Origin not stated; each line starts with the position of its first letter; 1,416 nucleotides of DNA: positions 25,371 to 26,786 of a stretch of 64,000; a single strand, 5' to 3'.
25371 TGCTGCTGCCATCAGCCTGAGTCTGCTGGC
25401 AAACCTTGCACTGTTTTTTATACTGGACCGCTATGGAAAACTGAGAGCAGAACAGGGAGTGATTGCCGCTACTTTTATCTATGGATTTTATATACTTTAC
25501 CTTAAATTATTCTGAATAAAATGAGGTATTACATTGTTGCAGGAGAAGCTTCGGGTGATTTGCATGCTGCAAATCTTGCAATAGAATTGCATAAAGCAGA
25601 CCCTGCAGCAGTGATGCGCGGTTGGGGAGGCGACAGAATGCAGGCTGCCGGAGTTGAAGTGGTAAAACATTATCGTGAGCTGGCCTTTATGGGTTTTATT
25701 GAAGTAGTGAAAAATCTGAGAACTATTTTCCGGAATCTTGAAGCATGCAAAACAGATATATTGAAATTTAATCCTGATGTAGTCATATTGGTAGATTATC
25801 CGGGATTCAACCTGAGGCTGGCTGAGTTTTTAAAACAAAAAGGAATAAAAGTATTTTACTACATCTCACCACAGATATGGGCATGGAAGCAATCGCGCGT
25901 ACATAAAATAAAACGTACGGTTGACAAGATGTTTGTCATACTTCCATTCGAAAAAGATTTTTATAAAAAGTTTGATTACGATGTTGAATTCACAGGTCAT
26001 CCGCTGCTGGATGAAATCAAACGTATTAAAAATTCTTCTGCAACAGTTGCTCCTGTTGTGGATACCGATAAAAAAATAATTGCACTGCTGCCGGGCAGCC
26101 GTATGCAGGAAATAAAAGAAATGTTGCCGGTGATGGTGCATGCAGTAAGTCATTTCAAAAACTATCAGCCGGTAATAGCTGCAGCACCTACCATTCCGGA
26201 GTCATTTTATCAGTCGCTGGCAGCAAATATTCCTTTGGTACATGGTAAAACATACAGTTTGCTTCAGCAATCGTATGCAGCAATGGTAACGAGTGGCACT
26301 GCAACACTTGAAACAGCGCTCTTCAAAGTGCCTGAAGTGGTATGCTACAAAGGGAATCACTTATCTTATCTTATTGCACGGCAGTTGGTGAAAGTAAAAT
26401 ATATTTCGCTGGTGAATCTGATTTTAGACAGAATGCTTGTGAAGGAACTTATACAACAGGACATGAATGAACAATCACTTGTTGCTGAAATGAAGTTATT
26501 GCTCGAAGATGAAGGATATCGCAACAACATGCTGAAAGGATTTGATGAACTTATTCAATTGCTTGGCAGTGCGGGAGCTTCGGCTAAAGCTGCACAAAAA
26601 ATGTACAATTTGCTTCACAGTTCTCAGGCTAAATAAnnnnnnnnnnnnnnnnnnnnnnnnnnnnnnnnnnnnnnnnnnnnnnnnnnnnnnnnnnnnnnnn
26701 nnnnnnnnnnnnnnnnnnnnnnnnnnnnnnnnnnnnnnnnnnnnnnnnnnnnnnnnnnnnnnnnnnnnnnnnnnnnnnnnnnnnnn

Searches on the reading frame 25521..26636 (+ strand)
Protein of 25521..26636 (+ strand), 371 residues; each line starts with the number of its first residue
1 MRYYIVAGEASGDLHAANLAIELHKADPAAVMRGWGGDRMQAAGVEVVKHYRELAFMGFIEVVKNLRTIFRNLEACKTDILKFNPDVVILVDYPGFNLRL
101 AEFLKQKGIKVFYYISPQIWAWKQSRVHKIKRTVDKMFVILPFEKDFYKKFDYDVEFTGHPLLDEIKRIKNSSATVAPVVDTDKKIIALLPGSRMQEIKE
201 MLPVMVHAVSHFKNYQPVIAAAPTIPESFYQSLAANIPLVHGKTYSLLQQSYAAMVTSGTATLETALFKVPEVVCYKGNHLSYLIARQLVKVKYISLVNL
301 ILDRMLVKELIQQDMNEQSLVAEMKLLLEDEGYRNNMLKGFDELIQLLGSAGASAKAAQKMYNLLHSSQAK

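Call 11: find_encoding_contigs(protein=window:25521-26636:+, flank=10000, max_places=10)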
Protein window:25521-26636:+ (371 aa): 23 contigs read that carry it; 10 places shown.
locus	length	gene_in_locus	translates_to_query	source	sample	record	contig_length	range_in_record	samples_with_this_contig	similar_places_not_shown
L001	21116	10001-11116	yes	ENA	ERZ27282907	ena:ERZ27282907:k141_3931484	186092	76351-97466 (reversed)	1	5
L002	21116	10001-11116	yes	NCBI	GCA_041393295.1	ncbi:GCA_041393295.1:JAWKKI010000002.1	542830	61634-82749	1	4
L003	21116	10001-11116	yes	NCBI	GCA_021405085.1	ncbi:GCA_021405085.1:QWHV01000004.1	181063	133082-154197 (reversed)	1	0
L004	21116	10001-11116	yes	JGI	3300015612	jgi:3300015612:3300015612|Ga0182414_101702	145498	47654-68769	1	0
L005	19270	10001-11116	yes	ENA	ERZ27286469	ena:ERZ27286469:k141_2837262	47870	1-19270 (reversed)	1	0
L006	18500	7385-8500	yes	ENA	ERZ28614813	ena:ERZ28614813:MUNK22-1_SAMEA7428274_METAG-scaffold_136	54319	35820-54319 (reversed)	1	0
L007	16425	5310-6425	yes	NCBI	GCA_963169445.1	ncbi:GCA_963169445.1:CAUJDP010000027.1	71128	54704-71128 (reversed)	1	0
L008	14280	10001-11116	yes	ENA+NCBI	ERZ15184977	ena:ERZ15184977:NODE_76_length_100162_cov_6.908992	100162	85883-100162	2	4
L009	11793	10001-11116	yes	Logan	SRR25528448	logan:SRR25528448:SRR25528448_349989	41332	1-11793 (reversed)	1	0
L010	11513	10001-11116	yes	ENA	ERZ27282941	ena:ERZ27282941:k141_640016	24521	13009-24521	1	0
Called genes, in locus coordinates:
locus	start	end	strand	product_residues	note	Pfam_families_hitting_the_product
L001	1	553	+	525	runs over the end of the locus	PF00595:PDZ (weak), PF13180:PDZ_2, PF17820:PDZ_6, PF03572:Peptidase_S41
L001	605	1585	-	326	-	PF02779:Transket_pyr, PF02780:Transketolase_C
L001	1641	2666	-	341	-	PF00316:FBPase, PF18913:FBPase_C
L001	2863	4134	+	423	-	PF01053:Cys_Met_Meta_PP, PF00155:Aminotran_1_2 (weak)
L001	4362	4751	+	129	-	-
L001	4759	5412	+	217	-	PF04542:Sigma70_r2, PF08281:Sigma70_r4_2, PF04545:Sigma70_r4 (weak)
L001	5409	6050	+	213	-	PF01227:GTP_cyclohydroI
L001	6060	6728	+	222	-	PF08022:FAD_binding_8 (weak), PF08030:NAD_binding_6 (faint), PF00175:NAD_binding_1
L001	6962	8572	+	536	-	PF06418:CTP_synth_N, PF00117:GATase, PF07722:Peptidase_C26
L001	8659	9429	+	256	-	PF01975:SurE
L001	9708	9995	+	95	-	-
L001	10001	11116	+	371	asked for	PF02684:LpxB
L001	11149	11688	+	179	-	-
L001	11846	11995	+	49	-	-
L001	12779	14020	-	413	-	PF04413:Glycos_transf_N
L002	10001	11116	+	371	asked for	PF02684:LpxB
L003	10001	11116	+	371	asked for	PF02684:LpxB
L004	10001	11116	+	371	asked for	PF02684:LpxB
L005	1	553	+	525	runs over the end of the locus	PF00595:PDZ (weak), PF13180:PDZ_2, PF17820:PDZ_6, PF03572:Peptidase_S41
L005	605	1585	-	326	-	PF02779:Transket_pyr, PF02780:Transketolase_C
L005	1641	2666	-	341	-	PF00316:FBPase, PF18913:FBPase_C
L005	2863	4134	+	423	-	PF01053:Cys_Met_Meta_PP, PF00155:Aminotran_1_2 (weak)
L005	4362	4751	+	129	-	-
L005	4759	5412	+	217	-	PF04542:Sigma70_r2, PF08281:Sigma70_r4_2, PF04545:Sigma70_r4 (weak)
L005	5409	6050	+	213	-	PF01227:GTP_cyclohydroI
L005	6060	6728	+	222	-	PF08022:FAD_binding_8 (weak), PF08030:NAD_binding_6 (faint), PF00175:NAD_binding_1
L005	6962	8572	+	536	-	PF06418:CTP_synth_N, PF00117:GATase, PF07722:Peptidase_C26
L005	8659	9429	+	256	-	PF01975:SurE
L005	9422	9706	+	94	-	-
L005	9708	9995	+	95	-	-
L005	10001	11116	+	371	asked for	PF02684:LpxB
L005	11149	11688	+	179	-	-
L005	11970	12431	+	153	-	PF01797:Y1_Tnp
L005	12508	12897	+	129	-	-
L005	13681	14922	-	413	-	PF04413:Glycos_transf_N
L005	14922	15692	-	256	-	-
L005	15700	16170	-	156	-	-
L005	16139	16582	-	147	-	PF16267:DUF4920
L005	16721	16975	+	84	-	PF03597:FixS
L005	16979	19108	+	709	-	PF00115:COX1, PF02433:FixO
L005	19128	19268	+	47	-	?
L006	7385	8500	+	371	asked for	PF02684:LpxB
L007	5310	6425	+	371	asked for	PF02684:LpxB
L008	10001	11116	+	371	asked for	PF02684:LpxB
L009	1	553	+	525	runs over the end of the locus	PF00595:PDZ (weak), PF13180:PDZ_2, PF17820:PDZ_6, PF03572:Peptidase_S41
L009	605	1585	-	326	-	PF02779:Transket_pyr, PF02780:Transketolase_C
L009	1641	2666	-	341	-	PF00316:FBPase, PF18913:FBPase_C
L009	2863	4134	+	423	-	PF01053:Cys_Met_Meta_PP, PF00155:Aminotran_1_2 (weak)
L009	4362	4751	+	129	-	-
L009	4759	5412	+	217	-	PF04542:Sigma70_r2, PF08281:Sigma70_r4_2, PF04545:Sigma70_r4 (weak)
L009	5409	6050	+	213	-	PF01227:GTP_cyclohydroI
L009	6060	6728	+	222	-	PF08022:FAD_binding_8 (weak), PF08030:NAD_binding_6 (faint), PF00175:NAD_binding_1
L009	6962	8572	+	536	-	PF06418:CTP_synth_N, PF00117:GATase, PF07722:Peptidase_C26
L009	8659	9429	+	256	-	PF01975:SurE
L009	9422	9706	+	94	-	-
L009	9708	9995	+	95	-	-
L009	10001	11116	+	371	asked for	PF02684:LpxB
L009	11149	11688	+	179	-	-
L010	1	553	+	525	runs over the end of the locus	PF00595:PDZ (weak), PF13180:PDZ_2, PF17820:PDZ_6, PF03572:Peptidase_S41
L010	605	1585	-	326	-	PF02779:Transket_pyr, PF02780:Transketolase_C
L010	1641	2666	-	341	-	PF00316:FBPase, PF18913:FBPase_C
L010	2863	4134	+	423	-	PF01053:Cys_Met_Meta_PP, PF00155:Aminotran_1_2 (weak)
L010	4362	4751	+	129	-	-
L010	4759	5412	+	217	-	PF04542:Sigma70_r2, PF08281:Sigma70_r4_2, PF04545:Sigma70_r4 (weak)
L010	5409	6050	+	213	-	PF01227:GTP_cyclohydroI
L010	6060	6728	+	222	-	PF08022:FAD_binding_8 (weak), PF08030:NAD_binding_6 (faint), PF00175:NAD_binding_1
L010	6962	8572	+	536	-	PF06418:CTP_synth_N, PF00117:GATase, PF07722:Peptidase_C26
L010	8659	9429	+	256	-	PF01975:SurE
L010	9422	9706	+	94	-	-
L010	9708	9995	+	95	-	-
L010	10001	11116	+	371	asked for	PF02684:LpxB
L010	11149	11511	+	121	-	?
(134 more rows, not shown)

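Call 19: search_protein_families(library=ncbifam, proteins=[L005:11970-12431:+, L005:12508-12897:+], max_evalue=1)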
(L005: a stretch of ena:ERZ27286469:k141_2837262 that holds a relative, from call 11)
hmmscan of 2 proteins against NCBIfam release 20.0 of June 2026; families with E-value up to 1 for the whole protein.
L005:11970-12431:+ (153 aa): 2 families
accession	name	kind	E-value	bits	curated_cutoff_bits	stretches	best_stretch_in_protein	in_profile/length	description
NF033573.1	transpos_IS200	equivalog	5.1e-20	72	55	1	3-118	6-126/126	IS200/IS605 family transposase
NF047646.1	REP_Tyr_transpos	equivalog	1.7e-05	24.7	80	1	14-129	16-141/146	REP-associated tyrosine transposase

L005:12508-12897:+ (129 aa): 1 family
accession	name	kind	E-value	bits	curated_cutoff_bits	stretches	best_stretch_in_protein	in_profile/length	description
TIGR02373.1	photo_yellow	equivalog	0.071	13.2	143.05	0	4-48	59-103/124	photoactive yellow protein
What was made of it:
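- On REPtron (RAYT + REPs): The RAYT model scores 24.7 bits against a cut-off of 80, while the IS200 model scores 72 against 55 (call 19).
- Closest known: IS200/IS605 insertion sequences. Same: A Y1 transposase fold that passes the NCBIfam IS200/IS605 cut-off (call 19), with small subterminal hairpins.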

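Call 20: search_protein_families(library=pfam, proteins=[L005:11970-12431:+, L005:12508-12897:+], max_evalue=1)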
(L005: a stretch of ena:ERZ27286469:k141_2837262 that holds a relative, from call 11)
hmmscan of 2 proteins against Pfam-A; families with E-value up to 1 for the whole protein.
L005:11970-12431:+ (153 aa): 1 family
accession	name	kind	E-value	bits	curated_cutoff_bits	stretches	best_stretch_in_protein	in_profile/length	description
PF01797.21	Y1_Tnp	-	2e-28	99.4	23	1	5-119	2-121/121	Transposase IS200 like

L005:12508-12897:+ (129 aa): 2 families
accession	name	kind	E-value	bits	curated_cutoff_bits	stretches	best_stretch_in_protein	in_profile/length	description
PF05869.16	Dam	-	0.0054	16.9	28.1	1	56-75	28-46/169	DNA N-6-adenine-methyltransferase (Dam)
PF15629.11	Perm-CXXC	-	0.7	10.7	23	0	48-56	9-17/32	Permuted single zf-CXXC unit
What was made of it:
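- NCBIfam IS200/IS605 scores 72 bits against a cut-off of 55; the RAYT model scores 24.7 against 80 (calls 19, 20).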

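Call 42: find_homologous_proteins(query=L005:11970-12431:+, max_evalue=1e-10)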
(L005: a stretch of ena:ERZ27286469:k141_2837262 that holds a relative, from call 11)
Query L005:11970-12431:+ (153 aa): 7991 proteins with E <= 1e-10 among 8000 candidates; the best 120 are listed.
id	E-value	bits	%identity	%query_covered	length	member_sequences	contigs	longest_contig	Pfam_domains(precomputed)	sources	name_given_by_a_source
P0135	8.3e-97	339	100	100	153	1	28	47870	PF01797.22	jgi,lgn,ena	-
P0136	3.6e-96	337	99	100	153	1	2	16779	PF01797.22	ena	-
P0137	4.5e-95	334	99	100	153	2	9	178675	PF01797.22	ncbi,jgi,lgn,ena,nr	ncbi:MAG TPA: IS200/IS605 family transposase [Bacteroidia bacterium]|nr:IS200/IS605 family transposa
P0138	1.5e-94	332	98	100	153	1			PF01797.22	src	-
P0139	3.3e-90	318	93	100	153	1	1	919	PF01797.22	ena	-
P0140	2.1e-87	309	89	100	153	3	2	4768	PF01797.22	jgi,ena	jgi:REP element-mobilizing transposase RayT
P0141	2.3e-87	309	99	92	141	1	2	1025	PF01797.22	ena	-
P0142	4.1e-87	308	88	100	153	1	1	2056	PF01797.22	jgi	jgi:putative transposase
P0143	7.1e-87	307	87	100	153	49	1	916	PF01797.22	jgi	-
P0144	7.5e-87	307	88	100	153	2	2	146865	PF01797.22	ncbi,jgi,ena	-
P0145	9.1e-87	307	89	99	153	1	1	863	PF01797.22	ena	-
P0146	1.0e-86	307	98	92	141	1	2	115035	PF01797.22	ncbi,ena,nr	ncbi:MAG: Transposase IS200 like protein [Bacteroidetes bacterium ADurb.Bin141]|nr:MAG: Transposase 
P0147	1.4e-86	306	88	100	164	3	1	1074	PF01797.22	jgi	-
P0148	1.1e-85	303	88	100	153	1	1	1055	PF01797.22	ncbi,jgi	jgi:putative transposase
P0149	1.8e-85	303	86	100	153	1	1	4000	PF01797.22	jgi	jgi:REP element-mobilizing transposase RayT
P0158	1.7e-84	299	86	100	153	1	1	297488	PF01797.22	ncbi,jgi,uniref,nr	ncbi:IS200/IS605 family transposase [Hydrotalea sandarakina]|jgi:REP element-mobilizing transposase 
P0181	3.3e-83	295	86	100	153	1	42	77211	PF01797.22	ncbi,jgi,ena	ncbi:MAG: IS200/IS605 family transposase [Bacteroidota bacterium]|jgi:REP element-mobilizing transpo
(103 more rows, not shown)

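Call 43: find_encoding_contigs(protein=P0137, flank=5000, max_places=8)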
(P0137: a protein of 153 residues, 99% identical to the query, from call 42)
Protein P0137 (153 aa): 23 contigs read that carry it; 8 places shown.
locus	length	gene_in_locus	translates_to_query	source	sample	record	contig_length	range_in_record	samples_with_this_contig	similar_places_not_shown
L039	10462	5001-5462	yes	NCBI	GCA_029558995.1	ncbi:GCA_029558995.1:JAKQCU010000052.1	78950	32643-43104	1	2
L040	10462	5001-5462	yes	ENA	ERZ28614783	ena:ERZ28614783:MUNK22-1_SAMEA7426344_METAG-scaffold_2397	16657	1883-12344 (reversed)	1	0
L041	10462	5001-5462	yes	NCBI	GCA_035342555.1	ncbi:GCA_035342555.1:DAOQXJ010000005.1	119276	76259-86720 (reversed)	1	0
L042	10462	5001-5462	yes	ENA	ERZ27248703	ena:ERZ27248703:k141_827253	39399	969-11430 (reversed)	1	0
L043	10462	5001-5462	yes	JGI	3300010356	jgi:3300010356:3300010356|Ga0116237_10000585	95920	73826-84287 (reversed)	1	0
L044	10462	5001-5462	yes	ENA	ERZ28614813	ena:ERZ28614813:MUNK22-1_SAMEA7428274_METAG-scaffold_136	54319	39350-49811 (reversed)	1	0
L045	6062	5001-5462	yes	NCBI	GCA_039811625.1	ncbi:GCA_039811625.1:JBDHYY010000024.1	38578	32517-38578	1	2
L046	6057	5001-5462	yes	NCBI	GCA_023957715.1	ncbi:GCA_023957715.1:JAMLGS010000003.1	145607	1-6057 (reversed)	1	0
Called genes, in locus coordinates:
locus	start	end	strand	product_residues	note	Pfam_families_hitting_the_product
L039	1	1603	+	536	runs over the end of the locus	PF06418:CTP_synth_N, PF00117:GATase, PF07722:Peptidase_C26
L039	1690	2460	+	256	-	PF01975:SurE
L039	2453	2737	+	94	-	-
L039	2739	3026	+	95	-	-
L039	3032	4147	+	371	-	PF02684:LpxB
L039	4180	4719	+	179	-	-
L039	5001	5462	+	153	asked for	PF01797:Y1_Tnp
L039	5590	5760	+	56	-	-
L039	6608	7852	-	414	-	PF04413:Glycos_transf_N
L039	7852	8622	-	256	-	-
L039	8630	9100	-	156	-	-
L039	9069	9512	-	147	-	PF16267:DUF4920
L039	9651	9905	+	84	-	PF03597:FixS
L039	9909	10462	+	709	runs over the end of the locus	PF00115:COX1, PF02433:FixO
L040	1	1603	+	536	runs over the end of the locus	PF06418:CTP_synth_N, PF00117:GATase, PF07722:Peptidase_C26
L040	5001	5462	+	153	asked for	PF01797:Y1_Tnp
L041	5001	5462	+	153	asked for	PF01797:Y1_Tnp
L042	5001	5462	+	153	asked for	PF01797:Y1_Tnp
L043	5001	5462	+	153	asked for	PF01797:Y1_Tnp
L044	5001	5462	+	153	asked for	PF01797:Y1_Tnp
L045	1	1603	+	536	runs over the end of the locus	PF06418:CTP_synth_N, PF00117:GATase, PF07722:Peptidase_C26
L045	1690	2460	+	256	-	PF01975:SurE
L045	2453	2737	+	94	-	-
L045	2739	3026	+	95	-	-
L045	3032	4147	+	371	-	PF02684:LpxB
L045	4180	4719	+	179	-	-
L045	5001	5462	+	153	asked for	PF01797:Y1_Tnp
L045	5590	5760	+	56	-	-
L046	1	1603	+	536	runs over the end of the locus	PF06418:CTP_synth_N, PF00117:GATase, PF07722:Peptidase_C26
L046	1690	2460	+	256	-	PF01975:SurE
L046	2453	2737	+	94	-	-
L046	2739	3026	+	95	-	-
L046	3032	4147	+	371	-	PF02684:LpxB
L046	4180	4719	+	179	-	-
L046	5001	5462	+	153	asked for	PF01797:Y1_Tnp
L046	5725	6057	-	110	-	?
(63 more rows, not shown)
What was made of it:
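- On REPtron (RAYT + REPs): All 23 contigs place it at the same locus (call 43).
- Closest known: IS200/IS605 insertion sequences. Different: It is single-locus rather than multi-copy (call 43), and the flanking hairpins are inverted rather than co-oriented.
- All 23 contigs carrying the 99% variant place it at this same locus (call 43).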

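Call 58: find_encoding_contigs(protein=P0158, flank=2000, max_places=3)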
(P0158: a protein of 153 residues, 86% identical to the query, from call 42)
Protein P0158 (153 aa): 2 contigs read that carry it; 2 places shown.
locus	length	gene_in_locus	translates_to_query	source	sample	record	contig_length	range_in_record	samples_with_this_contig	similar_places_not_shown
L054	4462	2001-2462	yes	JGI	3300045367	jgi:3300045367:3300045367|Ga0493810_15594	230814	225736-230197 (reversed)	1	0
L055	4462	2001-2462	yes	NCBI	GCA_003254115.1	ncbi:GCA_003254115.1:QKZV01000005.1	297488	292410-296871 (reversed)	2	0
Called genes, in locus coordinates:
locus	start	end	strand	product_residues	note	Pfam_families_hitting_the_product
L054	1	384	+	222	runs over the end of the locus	-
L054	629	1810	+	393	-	PF11376:DUF3179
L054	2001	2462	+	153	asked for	PF01797:Y1_Tnp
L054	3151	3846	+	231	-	PF04402:SIMPL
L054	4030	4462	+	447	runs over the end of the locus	PF00083:Sugar_tr (weak), PF07690:MFS_1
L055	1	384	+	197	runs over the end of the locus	-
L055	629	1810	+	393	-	PF11376:DUF3179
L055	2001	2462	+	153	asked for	PF01797:Y1_Tnp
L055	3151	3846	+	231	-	PF04402:SIMPL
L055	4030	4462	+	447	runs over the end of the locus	PF00083:Sugar_tr (weak), PF07690:MFS_1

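Call 59: find_encoding_contigs(protein=P0144, flank=2000, max_places=3)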
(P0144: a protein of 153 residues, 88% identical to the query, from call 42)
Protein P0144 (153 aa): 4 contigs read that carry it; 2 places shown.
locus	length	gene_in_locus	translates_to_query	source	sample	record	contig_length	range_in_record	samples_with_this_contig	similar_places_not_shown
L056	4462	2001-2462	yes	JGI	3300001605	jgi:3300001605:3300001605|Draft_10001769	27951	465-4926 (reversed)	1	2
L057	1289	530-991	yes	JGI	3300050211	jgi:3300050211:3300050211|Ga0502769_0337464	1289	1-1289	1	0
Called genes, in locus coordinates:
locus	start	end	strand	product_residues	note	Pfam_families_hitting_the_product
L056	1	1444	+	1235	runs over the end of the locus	PF23653:DUF7149, PF25120:DUF7814, PF02384:N6_Mtase (faint), PF20473:MmeI_Mtase (weak), PF07669:Eco57I, PF12950:TaqI_C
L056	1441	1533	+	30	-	-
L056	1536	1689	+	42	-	-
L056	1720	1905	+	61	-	-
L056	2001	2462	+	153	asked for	PF01797:Y1_Tnp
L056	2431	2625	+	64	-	-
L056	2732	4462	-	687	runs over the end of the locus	-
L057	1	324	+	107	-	?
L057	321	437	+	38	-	-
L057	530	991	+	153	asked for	PF01797:Y1_Tnp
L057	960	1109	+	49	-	-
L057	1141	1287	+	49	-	?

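Call 60: find_encoding_contigs(protein=P0181, flank=2000, max_places=4)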
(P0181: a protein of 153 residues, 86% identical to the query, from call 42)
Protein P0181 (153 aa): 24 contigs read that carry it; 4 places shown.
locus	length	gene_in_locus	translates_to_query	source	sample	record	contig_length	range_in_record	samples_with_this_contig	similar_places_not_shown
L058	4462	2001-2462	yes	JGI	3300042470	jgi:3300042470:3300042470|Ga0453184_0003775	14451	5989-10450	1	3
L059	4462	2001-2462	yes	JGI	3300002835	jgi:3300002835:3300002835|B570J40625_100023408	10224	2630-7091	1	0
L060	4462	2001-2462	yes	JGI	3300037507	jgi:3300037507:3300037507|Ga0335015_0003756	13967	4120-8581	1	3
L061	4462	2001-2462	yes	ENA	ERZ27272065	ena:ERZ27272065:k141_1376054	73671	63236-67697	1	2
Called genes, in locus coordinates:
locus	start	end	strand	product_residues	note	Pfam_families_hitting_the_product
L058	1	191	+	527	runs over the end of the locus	PF03712:Cu2_monoox_C (weak), PF18962:Por_Secre_tail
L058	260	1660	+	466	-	-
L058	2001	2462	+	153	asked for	PF01797:Y1_Tnp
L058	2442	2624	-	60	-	-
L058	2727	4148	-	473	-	PF13727:CoA_binding_3, PF02397:Bac_transf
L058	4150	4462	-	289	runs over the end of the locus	-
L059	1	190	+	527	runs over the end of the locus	PF03712:Cu2_monoox_C (weak), PF18962:Por_Secre_tail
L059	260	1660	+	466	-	-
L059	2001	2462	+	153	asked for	PF01797:Y1_Tnp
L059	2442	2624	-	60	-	-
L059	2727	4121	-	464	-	PF13727:CoA_binding_3, PF02397:Bac_transf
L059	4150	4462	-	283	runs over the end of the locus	-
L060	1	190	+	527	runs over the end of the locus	PF03712:Cu2_monoox_C (weak), PF18962:Por_Secre_tail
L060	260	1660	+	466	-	-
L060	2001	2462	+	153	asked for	PF01797:Y1_Tnp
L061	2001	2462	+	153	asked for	PF01797:Y1_Tnp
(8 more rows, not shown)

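Call 73: search_protein_families(library=padloc, proteins=[L005:11970-12431:+], max_evalue=0.01)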
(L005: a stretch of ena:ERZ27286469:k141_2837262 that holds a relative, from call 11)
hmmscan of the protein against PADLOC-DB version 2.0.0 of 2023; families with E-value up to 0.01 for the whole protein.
L005:11970-12431:+ (153 aa): 0 families
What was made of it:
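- Tried and rejected: No hit (call 73).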

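Call 85: find_encoding_contigs(protein=P0146, flank=6000, max_places=3)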
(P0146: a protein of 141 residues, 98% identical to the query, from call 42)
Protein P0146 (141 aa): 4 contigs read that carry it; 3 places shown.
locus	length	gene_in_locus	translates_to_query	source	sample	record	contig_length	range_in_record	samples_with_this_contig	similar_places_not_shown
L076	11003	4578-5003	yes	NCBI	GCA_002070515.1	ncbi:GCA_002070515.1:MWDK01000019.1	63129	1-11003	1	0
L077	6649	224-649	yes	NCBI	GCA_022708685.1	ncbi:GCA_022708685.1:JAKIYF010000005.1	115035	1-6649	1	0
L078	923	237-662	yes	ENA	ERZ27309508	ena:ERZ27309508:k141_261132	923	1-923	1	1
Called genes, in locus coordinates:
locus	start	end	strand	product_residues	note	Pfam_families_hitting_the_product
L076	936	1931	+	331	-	PF13620:CarboxypepD_reg (weak)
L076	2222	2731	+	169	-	-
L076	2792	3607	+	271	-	-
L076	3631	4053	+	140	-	-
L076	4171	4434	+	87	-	-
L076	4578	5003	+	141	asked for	PF01797:Y1_Tnp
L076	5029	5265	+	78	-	-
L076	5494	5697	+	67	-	-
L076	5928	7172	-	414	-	PF04413:Glycos_transf_N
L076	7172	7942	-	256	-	-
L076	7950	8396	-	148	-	-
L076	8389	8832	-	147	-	PF16267:DUF4920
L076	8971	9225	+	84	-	PF03597:FixS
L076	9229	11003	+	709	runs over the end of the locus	PF00115:COX1, PF02433:FixO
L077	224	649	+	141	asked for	PF01797:Y1_Tnp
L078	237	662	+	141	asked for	PF01797:Y1_Tnp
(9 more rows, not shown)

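Call 86: search_protein_families(library=pfam, proteins=[L076:936-1931:+, L076:2222-2731:+, L076:2792-3607:+, L076:3631-4053:+, L076:4171-4434:+, L076:5029-5265:+, L076:5494-5697:+], max_evalue=0.01)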
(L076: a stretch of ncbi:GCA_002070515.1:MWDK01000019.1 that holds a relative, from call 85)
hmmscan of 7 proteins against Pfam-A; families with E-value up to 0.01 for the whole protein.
L076:936-1931:+ (331 aa): 2 families
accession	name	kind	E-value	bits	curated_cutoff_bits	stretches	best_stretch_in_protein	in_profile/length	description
PF13620.12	CarboxypepD_reg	-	7e-08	33.1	32.3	1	235-306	5-81/82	Carboxypeptidase regulatory-like domain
PF13715.12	CarbopepD_reg_2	-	0.0025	18.2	32.2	1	235-307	4-77/88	CarboxypepD_reg-like domain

L076:2222-2731:+ (169 aa): 0 families

L076:2792-3607:+ (271 aa): 0 families

L076:3631-4053:+ (140 aa): 0 families

L076:4171-4434:+ (87 aa): 0 families

L076:5029-5265:+ (78 aa): 0 families

L076:5494-5697:+ (67 aa): 0 families
